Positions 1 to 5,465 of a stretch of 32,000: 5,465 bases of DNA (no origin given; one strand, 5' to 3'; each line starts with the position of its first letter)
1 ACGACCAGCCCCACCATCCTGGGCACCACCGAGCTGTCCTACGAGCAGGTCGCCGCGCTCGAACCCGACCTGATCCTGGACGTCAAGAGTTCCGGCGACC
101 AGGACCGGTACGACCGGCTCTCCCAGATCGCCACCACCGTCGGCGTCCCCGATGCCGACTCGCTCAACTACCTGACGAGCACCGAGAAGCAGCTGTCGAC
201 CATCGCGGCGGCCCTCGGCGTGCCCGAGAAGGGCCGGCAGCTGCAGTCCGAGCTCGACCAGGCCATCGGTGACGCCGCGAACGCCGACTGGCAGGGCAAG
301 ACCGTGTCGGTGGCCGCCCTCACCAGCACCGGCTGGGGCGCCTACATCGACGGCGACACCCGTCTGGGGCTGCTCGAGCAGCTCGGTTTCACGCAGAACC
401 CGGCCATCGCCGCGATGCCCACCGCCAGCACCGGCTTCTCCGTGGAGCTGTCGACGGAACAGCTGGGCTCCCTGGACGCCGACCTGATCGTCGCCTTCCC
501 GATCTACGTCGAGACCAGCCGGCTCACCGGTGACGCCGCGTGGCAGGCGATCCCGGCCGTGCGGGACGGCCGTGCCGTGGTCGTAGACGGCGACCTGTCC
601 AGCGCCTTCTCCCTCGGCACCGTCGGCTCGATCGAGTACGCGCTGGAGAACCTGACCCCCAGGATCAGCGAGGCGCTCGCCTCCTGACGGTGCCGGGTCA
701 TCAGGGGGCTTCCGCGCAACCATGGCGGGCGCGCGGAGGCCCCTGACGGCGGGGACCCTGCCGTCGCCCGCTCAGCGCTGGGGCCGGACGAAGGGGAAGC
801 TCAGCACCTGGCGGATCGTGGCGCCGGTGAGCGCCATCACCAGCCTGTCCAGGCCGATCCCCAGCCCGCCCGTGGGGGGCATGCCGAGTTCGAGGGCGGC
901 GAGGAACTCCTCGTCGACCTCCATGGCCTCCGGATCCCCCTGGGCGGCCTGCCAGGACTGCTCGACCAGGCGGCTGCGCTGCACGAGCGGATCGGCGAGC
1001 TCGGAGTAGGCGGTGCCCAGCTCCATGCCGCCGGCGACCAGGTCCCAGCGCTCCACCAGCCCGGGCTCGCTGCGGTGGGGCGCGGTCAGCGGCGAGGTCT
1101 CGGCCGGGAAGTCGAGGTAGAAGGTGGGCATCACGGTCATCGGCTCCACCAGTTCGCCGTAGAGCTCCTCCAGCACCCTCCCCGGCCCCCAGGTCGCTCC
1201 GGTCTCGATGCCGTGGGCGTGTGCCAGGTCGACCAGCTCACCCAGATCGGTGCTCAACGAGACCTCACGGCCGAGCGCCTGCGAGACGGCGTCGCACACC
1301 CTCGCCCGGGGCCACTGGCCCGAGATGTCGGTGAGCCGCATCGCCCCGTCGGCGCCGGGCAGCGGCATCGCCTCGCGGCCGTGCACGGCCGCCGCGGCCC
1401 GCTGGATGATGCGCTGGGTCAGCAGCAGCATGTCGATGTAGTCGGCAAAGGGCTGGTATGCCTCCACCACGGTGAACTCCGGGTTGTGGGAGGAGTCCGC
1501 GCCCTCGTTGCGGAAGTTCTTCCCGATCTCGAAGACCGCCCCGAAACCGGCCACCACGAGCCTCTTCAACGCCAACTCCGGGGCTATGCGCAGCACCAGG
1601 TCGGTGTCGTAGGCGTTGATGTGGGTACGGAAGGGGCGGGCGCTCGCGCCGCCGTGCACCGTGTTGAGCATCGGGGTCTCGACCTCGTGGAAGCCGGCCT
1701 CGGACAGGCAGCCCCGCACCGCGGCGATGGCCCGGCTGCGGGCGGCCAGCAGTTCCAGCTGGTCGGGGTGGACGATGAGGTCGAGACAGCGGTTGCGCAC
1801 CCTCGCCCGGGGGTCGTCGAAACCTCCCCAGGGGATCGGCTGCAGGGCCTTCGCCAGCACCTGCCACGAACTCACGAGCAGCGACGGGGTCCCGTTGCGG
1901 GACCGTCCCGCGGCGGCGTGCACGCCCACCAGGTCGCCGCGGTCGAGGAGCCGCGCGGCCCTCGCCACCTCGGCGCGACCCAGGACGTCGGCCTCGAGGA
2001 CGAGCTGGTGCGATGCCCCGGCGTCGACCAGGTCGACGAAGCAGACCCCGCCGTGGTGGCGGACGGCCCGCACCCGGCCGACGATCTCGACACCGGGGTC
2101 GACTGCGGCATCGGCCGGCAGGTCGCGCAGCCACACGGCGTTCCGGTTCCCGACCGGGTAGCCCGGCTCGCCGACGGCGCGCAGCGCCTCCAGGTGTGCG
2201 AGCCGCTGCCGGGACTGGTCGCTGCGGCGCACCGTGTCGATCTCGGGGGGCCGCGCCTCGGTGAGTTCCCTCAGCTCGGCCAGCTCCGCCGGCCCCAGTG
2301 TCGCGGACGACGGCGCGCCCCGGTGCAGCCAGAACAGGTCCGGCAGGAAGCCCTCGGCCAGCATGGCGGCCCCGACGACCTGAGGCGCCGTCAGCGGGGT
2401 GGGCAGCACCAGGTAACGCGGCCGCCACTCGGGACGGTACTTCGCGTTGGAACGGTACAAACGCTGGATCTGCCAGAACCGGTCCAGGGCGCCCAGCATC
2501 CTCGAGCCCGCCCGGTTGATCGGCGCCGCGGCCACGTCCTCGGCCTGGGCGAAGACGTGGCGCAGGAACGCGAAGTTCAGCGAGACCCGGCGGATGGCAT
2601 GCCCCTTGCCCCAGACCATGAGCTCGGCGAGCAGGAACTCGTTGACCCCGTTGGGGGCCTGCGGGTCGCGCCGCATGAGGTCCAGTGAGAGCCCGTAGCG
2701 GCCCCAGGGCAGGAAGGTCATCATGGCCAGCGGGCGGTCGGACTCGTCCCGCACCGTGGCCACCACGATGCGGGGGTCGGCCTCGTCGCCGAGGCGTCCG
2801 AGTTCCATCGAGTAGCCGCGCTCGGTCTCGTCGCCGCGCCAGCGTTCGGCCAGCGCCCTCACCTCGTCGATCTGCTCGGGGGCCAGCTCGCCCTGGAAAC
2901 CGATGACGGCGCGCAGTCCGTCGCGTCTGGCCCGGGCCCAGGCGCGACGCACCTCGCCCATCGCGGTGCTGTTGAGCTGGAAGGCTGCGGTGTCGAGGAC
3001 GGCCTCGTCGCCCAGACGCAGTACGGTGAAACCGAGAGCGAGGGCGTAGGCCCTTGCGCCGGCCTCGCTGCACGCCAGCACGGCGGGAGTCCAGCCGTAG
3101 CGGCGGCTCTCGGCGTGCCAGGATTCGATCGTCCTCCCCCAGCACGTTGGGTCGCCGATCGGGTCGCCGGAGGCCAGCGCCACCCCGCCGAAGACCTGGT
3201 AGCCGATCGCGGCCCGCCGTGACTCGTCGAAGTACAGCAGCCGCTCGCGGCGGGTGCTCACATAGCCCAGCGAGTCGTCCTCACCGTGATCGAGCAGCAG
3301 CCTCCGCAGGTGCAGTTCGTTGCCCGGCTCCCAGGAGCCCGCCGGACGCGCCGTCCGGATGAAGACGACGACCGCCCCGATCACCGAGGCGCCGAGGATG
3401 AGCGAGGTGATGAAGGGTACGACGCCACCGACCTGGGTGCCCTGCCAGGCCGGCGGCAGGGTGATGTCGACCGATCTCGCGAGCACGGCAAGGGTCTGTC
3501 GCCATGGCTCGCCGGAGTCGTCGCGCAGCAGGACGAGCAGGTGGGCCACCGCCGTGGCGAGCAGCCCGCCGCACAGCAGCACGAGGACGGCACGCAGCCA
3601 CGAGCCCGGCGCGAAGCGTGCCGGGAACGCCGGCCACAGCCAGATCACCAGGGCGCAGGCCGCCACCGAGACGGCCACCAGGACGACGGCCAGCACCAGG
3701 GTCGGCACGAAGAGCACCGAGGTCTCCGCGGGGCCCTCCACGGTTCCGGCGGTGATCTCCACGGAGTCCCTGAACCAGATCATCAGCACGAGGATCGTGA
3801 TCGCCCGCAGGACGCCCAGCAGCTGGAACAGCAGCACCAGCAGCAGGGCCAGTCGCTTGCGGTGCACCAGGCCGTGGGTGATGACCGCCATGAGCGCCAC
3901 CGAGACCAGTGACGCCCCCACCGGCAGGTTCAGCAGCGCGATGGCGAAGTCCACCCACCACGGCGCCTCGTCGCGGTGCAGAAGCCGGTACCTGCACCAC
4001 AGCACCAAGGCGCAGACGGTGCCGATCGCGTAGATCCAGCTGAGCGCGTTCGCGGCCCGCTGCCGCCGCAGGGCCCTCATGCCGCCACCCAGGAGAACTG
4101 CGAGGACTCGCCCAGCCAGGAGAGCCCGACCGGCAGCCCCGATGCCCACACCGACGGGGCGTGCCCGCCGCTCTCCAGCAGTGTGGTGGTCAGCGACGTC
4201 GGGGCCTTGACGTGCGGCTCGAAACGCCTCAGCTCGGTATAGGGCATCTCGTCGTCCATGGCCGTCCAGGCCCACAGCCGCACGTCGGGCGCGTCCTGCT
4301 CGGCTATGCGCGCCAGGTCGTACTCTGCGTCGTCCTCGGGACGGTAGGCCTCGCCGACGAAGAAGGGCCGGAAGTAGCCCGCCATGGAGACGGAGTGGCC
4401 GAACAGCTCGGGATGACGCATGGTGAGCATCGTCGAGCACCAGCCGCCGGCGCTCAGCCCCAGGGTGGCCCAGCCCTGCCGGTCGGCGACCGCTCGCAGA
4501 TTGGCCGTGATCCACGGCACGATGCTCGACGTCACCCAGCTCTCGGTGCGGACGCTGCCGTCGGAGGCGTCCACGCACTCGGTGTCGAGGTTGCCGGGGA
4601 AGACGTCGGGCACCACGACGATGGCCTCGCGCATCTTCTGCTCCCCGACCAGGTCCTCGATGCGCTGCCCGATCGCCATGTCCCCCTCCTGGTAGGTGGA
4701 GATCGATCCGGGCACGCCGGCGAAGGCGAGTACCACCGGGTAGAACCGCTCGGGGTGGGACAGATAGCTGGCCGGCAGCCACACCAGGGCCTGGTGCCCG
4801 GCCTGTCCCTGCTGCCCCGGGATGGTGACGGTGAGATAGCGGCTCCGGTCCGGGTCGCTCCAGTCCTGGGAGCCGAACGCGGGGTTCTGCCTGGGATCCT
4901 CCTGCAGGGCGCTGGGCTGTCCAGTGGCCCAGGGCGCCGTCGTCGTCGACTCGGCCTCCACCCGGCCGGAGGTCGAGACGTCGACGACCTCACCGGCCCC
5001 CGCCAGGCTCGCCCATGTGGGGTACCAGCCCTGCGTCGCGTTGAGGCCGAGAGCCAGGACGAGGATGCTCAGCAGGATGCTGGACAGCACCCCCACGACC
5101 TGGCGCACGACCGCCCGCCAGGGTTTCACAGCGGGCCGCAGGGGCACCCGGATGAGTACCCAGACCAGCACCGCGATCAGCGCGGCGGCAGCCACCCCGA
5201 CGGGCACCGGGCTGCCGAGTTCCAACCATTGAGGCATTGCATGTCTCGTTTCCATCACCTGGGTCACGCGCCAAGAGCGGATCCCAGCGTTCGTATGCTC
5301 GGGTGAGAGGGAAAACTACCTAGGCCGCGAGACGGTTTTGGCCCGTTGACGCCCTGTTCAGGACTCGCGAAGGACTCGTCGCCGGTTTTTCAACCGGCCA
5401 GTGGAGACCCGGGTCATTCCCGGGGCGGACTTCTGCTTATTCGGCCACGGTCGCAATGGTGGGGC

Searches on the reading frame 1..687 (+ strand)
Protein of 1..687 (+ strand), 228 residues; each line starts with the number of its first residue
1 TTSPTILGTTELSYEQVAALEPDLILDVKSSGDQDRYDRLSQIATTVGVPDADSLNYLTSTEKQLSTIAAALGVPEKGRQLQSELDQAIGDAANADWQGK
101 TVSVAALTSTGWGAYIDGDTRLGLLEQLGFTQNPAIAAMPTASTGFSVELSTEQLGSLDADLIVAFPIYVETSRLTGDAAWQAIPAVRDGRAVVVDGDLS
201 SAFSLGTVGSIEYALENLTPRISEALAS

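Call 63: search_protein_families(library=pfam, proteins=[window:1-687:+], max_evalue=0.00001)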
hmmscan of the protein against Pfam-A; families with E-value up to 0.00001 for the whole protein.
window:1-687:+ (228 aa): 1 family
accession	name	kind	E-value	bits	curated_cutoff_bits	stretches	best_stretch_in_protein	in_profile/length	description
PF01497.23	Peripla_BP_2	-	3.2e-17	63.2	27.5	1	5-196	42-232/235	Periplasmic binding protein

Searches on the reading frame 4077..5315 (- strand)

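Call 63: search_protein_families(library=pfam, proteins=[window:4077-5315:-], max_evalue=0.00001)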
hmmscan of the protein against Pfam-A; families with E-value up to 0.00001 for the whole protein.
window:4077-5315:- (412 aa): 1 family
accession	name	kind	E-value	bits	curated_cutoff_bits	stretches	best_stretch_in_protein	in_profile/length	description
PF00756.26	Esterase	-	4.8e-13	49.9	22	1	177-327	11-164/251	Putative esterase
